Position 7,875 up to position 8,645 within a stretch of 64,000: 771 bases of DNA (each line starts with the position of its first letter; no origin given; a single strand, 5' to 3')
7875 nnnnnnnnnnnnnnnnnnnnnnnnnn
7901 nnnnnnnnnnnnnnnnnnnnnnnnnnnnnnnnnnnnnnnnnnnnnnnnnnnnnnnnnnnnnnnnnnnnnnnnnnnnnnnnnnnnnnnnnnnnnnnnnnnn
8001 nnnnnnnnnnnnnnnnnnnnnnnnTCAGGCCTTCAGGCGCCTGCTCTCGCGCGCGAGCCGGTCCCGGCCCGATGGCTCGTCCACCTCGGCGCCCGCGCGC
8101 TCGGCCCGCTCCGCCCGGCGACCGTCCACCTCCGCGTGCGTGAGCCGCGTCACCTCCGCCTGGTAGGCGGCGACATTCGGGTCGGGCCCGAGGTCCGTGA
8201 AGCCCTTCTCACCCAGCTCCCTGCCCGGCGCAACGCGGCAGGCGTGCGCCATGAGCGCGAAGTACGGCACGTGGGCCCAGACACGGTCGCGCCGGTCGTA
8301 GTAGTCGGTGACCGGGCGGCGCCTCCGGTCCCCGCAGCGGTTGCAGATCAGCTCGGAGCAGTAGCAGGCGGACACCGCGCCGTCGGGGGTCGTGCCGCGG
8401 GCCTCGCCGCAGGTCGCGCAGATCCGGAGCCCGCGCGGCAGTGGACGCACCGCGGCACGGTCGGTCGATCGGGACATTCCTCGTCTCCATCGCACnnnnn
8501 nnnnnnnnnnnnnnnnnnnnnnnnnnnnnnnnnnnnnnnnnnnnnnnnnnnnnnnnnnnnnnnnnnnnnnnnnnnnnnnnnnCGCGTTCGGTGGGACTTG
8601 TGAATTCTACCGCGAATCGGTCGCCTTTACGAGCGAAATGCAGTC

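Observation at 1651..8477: Three paralogous Cys-rich modules punctuate a co-directional array of different cargo genes (cassette-like architecture)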

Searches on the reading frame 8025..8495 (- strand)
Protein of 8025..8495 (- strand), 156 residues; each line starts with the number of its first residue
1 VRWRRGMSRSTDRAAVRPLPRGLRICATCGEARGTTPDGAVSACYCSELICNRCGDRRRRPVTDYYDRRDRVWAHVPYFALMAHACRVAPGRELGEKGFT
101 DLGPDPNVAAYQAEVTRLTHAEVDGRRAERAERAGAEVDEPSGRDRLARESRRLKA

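Call 6: search_protein_families(library=pfam, max_evalue=0.1, proteins=[window:8025-8495:-])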
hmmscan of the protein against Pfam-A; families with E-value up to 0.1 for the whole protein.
window:8025-8495:- (156 aa): 1 family
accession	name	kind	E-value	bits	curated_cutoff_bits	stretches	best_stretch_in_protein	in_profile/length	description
PF20728.2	Nairovirus_NSm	-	0.036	14.6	27.4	1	21-55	47-81/115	Nairovirus NSm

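Call 9: find_homologous_proteins(query=window:8025-8477:-, max_evalue=0.001)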
Query window:8025-8477:- (150 aa): 19 proteins with E <= 0.001 among 1165 candidates.
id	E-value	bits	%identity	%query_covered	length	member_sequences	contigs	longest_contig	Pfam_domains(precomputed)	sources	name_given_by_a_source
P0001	1.7e-94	332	100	100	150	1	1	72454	-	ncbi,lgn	-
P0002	2.6e-48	182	70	78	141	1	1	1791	-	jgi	-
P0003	7.6e-48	181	71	78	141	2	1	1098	-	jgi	jgi:hypothetical protein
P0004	3.7e-47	178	60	95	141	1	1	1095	-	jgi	jgi:hypothetical protein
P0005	1.0e-46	177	63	89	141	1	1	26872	-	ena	-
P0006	8.3e-46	174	65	83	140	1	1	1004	-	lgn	-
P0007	2.6e-45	172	68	78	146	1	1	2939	-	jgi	jgi:hypothetical protein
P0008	2.4e-44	169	66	75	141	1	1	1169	-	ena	-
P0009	1.9e-43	166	65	79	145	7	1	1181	-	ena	-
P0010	9.3e-43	164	58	91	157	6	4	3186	-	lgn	-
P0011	7.4e-42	161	64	75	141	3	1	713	-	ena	-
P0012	3.5e-41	159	57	97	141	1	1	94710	-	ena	-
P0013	8.3e-41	158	58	88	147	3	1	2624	-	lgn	-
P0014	2.8e-40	156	56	86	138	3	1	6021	-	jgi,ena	-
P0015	3.3e-35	140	61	69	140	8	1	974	-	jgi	jgi:hypothetical protein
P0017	9.3e-31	125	63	63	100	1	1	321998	-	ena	-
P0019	6.4e-29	119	48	93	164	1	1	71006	-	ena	-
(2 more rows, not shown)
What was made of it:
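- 8025..8477 (-): Gene A, 150 aa: N-terminal Cys7His domain (residues ~10-84) plus a C-terminal helical tail. It belongs to a rare family. 19 homologues among 5.8e9 proteins (call 9).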

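Call 11: find_encoding_contigs(protein=P0012, flank=10000, max_places=3)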
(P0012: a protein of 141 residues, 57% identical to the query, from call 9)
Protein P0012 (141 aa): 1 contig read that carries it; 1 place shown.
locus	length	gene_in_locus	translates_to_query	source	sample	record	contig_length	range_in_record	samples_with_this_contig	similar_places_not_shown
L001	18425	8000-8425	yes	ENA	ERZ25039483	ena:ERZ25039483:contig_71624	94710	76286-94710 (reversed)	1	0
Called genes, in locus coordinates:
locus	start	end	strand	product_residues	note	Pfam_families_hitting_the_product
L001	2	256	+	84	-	?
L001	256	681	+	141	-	PF01850:PIN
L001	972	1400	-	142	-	-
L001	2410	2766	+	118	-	PF00486:Trans_reg_C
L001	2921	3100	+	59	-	-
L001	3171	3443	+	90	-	PF04226:Transgly_assoc (weak)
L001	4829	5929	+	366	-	PF00270:DEAD, PF04851:ResIII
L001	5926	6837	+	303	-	-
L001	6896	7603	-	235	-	-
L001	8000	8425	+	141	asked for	-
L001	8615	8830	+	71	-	-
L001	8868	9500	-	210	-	PF00440:TetR_N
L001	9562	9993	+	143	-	PF07366:SnoaL, PF12680:SnoaL_2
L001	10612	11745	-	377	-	-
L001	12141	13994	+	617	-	PF00989:PAS (faint), PF08447:PAS_3, PF08448:PAS_4 (weak), PF13426:PAS_9 (faint), PF08447:PAS_3, PF00512:HisKA, PF02518:HATPase_c, PF13581:HATPase_c_2 (faint)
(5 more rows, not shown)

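Call 12: find_encoding_contigs(protein=P0019, flank=10000, max_places=3)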
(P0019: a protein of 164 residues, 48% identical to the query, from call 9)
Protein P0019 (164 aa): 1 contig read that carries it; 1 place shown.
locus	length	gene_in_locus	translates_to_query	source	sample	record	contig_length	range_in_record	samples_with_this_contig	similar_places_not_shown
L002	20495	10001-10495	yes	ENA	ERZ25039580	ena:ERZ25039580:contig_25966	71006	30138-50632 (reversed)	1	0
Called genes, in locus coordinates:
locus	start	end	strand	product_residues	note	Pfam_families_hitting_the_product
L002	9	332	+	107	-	-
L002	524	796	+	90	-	-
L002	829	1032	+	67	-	-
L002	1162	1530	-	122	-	-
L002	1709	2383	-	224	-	PF01435:Peptidase_M48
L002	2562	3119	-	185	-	PF04011:LemA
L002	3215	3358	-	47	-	-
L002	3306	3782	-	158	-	-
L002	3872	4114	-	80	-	-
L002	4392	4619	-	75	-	-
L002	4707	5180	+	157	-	-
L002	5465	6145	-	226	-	-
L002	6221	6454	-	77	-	-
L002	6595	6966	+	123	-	PF00005:ABC_tran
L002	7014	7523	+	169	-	PF13304:AAA_21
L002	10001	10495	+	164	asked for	-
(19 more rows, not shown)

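Call 13: find_encoding_contigs(protein=P0005, flank=10000, max_places=3)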
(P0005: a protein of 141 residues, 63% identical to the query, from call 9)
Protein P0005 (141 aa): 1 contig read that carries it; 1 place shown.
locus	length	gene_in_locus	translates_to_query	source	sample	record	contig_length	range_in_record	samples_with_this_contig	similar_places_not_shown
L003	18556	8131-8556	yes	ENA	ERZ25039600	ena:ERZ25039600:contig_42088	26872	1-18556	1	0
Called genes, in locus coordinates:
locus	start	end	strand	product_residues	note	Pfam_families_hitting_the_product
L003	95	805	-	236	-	PF18143:HAD_SAK_2 (faint)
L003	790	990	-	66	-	-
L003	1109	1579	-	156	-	PF05028:PARG_cat_C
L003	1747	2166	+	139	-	-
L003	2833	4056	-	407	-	-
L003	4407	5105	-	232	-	-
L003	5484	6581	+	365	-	PF00595:PDZ (weak), PF13180:PDZ_2 (weak), PF17820:PDZ_6, PF03572:Peptidase_S41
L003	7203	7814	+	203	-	-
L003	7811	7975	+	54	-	-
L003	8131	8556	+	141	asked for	-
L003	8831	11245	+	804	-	PF13229:Beta_helix, PF05048:NosD, PF13229:Beta_helix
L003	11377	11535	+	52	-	-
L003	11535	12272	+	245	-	-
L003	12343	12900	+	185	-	-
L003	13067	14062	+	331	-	-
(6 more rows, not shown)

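Call 18: find_encoding_contigs(protein=P0017, flank=10000, max_places=2)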
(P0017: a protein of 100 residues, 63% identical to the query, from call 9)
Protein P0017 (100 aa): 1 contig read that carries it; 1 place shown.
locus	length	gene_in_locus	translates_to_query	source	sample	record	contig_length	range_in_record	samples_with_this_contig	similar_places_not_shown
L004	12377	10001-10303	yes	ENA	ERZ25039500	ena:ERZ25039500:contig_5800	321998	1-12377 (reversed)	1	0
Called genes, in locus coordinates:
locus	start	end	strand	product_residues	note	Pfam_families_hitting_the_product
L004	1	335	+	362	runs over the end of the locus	PF05028:PARG_cat_C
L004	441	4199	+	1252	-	PF00580:UvrD-helicase, PF13245:AAA_19, PF00580:UvrD-helicase, PF13361:UvrD_C, PF13538:UvrD_C_2 (faint), PF12705:PDDEXK_1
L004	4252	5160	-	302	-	PF13391:HNH_2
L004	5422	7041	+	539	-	PF00580:UvrD-helicase (faint), PF13191:AAA_16, PF13245:AAA_19 (weak), PF13401:AAA_22 (faint), PF13538:UvrD_C_2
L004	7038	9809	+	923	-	PF00270:DEAD, PF04851:ResIII, PF00271:Helicase_C, PF01661:Macro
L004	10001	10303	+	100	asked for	-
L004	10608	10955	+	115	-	-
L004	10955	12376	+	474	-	?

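Call 19: find_encoding_contigs(protein=P0014, flank=10000, max_places=2)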
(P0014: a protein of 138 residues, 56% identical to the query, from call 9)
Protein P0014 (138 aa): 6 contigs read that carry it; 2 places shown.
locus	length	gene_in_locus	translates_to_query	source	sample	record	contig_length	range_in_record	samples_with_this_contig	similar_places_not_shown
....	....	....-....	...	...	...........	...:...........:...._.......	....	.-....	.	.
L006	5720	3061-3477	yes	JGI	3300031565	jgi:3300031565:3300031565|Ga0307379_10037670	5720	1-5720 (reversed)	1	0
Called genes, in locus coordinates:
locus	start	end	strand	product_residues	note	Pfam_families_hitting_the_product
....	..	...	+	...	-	-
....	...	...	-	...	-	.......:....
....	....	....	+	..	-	-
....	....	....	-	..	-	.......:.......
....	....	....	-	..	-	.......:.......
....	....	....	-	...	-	-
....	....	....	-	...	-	-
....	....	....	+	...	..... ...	-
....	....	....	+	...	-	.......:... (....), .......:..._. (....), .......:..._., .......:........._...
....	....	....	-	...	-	-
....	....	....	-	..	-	?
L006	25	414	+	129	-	-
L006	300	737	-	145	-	PF00270:DEAD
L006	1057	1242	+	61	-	-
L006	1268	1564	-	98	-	PF10387:DUF2442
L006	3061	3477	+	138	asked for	-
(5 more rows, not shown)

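Call 20: find_encoding_contigs(protein=P0010, flank=10000, max_places=4)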
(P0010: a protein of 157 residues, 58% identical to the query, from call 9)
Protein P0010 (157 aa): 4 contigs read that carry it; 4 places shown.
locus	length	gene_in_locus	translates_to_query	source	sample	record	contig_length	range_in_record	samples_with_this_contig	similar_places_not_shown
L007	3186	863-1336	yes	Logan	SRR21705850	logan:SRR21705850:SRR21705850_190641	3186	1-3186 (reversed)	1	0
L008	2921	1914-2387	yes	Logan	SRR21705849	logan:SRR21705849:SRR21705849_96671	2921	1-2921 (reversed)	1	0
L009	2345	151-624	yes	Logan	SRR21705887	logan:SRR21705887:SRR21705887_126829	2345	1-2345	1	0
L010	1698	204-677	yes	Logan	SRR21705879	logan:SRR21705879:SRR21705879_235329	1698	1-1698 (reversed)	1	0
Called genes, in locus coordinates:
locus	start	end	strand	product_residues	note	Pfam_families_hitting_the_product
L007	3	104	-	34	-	?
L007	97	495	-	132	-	PF26783:DUF8255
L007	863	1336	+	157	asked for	-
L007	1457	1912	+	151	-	-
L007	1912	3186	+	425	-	?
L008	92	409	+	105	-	PF13769:Virulence_fact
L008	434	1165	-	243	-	-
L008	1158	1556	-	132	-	PF26783:DUF8255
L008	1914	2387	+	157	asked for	-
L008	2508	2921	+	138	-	?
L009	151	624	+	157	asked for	-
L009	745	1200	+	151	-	-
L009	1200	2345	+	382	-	?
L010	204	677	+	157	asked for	-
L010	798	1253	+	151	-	-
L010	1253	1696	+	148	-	?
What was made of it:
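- Gene A + leader is followed by different genes in different genomes: the 140-aa/DUF6745 pair, a beta-helix gene, an S41 peptidase, or a c-di-GMP-II-GAG riboswitch gene (calls 11-13, 18-20).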

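Call 28: search_solved_structures(query=A2, max_evalue=10, show_alignments=2)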
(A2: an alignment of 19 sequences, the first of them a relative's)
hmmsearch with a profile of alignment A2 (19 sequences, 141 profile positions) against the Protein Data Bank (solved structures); distinct sequences matched with E-value up to 10: 1.
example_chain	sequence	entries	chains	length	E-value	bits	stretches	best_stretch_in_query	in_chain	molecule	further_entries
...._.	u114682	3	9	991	0.11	15.7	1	7-50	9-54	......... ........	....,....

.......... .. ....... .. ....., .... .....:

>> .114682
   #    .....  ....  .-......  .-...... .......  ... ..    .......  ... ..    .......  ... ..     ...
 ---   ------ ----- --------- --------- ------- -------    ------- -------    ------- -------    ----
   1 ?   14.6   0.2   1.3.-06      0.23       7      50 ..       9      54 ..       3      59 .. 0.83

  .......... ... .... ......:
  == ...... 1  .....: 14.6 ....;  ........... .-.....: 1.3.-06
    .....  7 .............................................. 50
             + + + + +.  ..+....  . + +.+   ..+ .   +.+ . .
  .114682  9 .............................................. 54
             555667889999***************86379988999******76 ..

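Call 36: predict_structure(alignment_id=A2)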
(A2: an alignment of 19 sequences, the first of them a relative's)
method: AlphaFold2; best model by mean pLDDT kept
length: 150 residues; sequences in the alignment: 19
mean_pLDDT: 73.2   pTM: 0.49
mean pLDDT of the five models: 73.2, 72.3, 67.4, 64.7, 60.4
residues with pLDDT >= 90: 7; 70-90: 90; 50-70: 47; < 50: 6
segments of 3 or more residues with pLDDT < 50: 1-4
pLDDT, mean of each block of 10 residues (from residue 1): 48 85 81 76 78 69 80 60 80 75 77 89 81 56 63
secondary structure, 60 per line:
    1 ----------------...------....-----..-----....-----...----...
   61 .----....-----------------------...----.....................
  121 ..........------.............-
elements in order: E17-19 E26-29 E42-45 E51-53 E58-61 E66-69 E93-95 H100-130 H137-149

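Call 39: find_related_loci(query=A2, collection=metagenome_contigs, flank=6000)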
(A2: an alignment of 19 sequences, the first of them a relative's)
Query A2 (150 aa) in metagenome_contigs; peptide patterns used: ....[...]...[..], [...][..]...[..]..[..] (x = any residue, [..] = any of these).
104 stretches matched a pattern; 11 encode a relative of the query (tblastn E <= 1e-3); 11 distinct loci.
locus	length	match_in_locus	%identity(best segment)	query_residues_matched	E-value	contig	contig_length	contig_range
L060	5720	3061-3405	61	1-118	2e-45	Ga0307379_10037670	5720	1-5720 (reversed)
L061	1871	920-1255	51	1-113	7e-33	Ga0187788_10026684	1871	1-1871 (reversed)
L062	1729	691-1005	52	8-113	1e-32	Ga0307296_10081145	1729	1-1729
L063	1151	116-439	51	4-112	3e-32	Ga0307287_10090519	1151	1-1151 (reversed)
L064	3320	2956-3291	49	1-113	1e-31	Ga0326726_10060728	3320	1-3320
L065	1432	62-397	49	1-113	6e-31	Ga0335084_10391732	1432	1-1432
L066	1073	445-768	50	5-113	8e-31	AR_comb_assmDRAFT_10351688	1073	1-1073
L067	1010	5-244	58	43-122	7e-29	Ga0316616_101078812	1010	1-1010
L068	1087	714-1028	46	8-113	6e-28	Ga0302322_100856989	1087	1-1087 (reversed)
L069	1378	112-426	46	8-113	3e-27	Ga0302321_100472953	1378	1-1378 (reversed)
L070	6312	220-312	81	13-43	8e-12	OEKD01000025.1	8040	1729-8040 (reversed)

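Call 40: fold_search(model_id=the predicted structure, library=pdb)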
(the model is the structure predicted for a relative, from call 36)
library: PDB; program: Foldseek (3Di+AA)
matches with E <= 10: 11; with E <= 0.001: 0
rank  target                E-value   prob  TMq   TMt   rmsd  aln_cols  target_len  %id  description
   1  5edv_A                3.7e+00  0.01  0.12  0.09  19.2       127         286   17  Structure of the HOIP-RBR/UbcH5B~ubiquitin transfer complex (released 2016-01-20)
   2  7mnp_B                4.5e+00  0.05  0.14  0.39   6.6        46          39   24  Crystal Structure of the ZnF2 of Nucleoporin NUP358/RanBP2 in complex with Ran-GDP (released 2022-06-15)
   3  9d84_B                5.1e+00  0.02  0.12  0.23  11.2        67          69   10  Shigella flexneri bacteriophage B2 Gp48 and Gp49 (released 2025-01-15)
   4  2y25_B                6.5e+00  0.02  0.16  0.09  13.5        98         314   13  Crystal structure of the myomesin domains My11-My13 (released 2011-12-21)
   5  8otz_B5               7.8e+00  0.04  0.20  0.13  19.2        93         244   17  48-nm repeat of the native axonemal doublet microtubule from bovine sperm (released 2023-11-22)
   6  8jxd_B                7.8e+00  0.01  0.10  0.10  21.8        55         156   22  Cryo-EM structure of rat megalin leg (released 2024-06-19)
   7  7cbm_O                8.3e+00  0.01  0.16  0.12  19.2       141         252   11  Cryo-EM structure of the flagellar distal rod with partial hook from Salmonella (released 2021-04-28)
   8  8glv_Aa               8.9e+00  0.02  0.16  0.06  14.7        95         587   14  96-nm repeat unit of doublet microtubules from Chlamydomonas reinhardtii flagella (released 2023-05-31)
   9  8a38_A                9.5e+00  0.02  0.11  0.18   5.4        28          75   18  RING domain of human TRIM2 (released 2023-09-20)
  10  5t2a_q                9.5e+00  0.01  0.10  0.26  10.6        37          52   14  CryoEM structure of the Leishmania donovani 80S ribosome at 2.9 Angstrom resolution (released 2017-01-25)
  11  8fjl_D                9.5e+00  0.01  0.13  0.03  15.7        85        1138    9  Golden Shiner Reovirus Core Tropical Vertex (released 2023-03-08)
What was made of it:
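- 8025..8477 (-): No Pfam, PDB or Foldseek match (calls 6, 28, 36, 40).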

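Call 65: search_protein_families(library=padloc, max_evalue=0.01, proteins=[window:8025-8477:-])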
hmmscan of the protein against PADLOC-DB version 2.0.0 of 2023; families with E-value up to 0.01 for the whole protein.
window:8025-8477:- (150 aa): 0 families

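Call 66: search_protein_families(library=ncbifam, max_evalue=0.01, proteins=[window:8025-8477:-])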
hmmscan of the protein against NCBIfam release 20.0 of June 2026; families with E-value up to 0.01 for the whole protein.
window:8025-8477:- (150 aa): 0 families

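Call 67: search_protein_families(library=phrogs, max_evalue=0.01, proteins=[window:8025-8477:-])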
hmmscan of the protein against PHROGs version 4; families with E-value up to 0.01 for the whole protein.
window:8025-8477:- (150 aa): 0 families

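Call 71: list_cluster_members(proteins=[P0001, P0020])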
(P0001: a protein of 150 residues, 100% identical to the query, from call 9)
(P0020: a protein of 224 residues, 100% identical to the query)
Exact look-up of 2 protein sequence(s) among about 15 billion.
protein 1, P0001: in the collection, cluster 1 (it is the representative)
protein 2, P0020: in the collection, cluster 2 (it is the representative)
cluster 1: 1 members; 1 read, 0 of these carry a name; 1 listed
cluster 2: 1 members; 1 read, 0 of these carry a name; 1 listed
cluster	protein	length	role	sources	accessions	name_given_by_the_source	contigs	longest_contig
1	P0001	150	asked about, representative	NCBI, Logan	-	-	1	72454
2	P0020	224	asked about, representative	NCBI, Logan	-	-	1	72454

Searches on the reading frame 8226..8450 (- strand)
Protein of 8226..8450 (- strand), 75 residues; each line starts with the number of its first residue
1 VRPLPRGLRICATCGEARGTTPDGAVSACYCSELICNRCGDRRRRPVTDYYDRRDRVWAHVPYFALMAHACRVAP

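Call 77: search_protein_representatives(alignment_id=A7)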
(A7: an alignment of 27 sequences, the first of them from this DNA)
Query: 27 sequences, 89 profile positions. Proteins with E-value up to 0.001 (for the whole library): 576; up to 1e-10: 269; up to 1e-30: 2. The best 150 are listed.
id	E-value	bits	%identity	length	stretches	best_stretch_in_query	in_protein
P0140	2.3e-31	123.7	-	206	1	3-88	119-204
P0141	5.4e-31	122.5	-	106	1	3-89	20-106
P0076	5.2e-30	119.4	-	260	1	4-89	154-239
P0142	1.8e-29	117.6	-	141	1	4-89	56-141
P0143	9.0e-29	115.4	-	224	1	7-89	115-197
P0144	7.5e-27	109.2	-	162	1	15-89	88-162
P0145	3.1e-26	107.3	-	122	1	12-89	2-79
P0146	6.1e-26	106.3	-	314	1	3-88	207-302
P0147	2.4e-25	104.4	-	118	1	4-89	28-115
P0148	2.8e-24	101.0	-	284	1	3-88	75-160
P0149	3.8e-24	100.6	-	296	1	2-88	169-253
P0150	4.6e-24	100.3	-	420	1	2-89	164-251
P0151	6.7e-24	99.8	-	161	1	4-89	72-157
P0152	1.7e-23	98.5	-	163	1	4-88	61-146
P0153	2.4e-23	98.0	-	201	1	3-88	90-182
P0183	7.8e-18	80.3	-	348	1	3-89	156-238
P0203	6.5e-17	77.4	-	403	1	3-89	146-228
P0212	1.7e-16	76.1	-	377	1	6-88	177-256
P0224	3.5e-16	75.0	-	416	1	3-89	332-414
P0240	8.3e-16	73.8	-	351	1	5-88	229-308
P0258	3.4e-15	71.9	-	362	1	3-89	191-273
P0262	4.7e-15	71.4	-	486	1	3-88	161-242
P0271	7.3e-15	70.8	-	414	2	3-89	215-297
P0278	8.7e-15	70.5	-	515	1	3-88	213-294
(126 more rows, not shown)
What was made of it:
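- The domain superfamily is small: 576 clusters at 50% identity among 1.84e9 representatives, mostly with the family-B architecture (call 77).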

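Call 99: search_protein_families(library=pfam, max_evalue=0.001, proteins=[P0224, P0278, P0262, P0150, P0203, P0212, P0258, P0240, P0183, P0271])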
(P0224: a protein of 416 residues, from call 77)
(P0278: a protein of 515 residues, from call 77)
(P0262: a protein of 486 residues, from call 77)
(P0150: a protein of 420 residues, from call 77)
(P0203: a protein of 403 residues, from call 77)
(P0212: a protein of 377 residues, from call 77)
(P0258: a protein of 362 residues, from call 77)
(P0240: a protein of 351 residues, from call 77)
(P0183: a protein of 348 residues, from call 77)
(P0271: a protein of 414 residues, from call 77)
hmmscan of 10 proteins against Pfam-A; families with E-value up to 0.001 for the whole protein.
P0224 (416 aa): 0 families

P0278 (515 aa): 0 families

P0262 (486 aa): 1 family
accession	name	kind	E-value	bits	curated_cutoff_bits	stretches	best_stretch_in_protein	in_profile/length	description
PF02350.25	Epimerase_2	-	1.8e-09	37.4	30.6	1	405-450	276-321/347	UDP-N-acetylglucosamine 2-epimerase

P0150 (420 aa): 0 families

P0203 (403 aa): 0 families

P0212 (377 aa): 0 families

P0258 (362 aa): 0 families

P0240 (351 aa): 0 families

P0183 (348 aa): 0 families

P0271 (414 aa): 0 families
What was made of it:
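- Tried and rejected: Longer proteins that carry the domain showed no informative domain fusions (call 99).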
